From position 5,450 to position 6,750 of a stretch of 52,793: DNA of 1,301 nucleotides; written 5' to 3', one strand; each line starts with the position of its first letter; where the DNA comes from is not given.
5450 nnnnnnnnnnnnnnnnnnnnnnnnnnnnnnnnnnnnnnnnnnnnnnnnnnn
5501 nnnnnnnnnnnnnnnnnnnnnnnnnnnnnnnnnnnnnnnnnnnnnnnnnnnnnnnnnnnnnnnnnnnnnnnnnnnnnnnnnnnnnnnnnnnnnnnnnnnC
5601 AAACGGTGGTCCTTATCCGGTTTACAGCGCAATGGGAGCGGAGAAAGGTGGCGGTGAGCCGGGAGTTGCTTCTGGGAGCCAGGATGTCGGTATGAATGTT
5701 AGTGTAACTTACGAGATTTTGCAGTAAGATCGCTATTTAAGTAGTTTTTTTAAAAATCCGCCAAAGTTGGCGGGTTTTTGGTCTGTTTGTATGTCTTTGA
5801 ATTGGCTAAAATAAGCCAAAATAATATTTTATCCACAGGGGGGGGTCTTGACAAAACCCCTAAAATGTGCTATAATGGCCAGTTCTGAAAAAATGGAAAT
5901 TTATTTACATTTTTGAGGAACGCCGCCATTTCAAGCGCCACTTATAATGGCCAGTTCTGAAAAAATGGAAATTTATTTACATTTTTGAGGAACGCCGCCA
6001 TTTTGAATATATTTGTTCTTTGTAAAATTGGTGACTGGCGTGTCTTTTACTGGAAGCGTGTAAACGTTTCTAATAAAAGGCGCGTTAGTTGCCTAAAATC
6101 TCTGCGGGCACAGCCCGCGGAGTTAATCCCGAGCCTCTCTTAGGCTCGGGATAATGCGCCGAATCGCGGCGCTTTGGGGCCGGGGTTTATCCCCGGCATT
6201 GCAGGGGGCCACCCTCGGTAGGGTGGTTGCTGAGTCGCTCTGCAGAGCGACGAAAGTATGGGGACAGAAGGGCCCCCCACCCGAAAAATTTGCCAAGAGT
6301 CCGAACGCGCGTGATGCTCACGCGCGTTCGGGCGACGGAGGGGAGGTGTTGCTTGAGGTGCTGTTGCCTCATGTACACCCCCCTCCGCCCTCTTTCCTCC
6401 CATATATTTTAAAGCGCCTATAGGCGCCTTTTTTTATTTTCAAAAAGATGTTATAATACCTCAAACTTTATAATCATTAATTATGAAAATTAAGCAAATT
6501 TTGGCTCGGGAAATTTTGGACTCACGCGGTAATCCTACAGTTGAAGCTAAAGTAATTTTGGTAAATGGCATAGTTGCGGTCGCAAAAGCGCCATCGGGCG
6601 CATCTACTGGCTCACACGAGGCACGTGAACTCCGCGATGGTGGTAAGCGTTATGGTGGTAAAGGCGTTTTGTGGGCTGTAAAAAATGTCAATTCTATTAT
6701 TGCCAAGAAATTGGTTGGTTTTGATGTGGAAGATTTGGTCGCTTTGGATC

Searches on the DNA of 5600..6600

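Call 70: search_rna_families(source=window, start=5600, end=6600, threshold=gathering)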
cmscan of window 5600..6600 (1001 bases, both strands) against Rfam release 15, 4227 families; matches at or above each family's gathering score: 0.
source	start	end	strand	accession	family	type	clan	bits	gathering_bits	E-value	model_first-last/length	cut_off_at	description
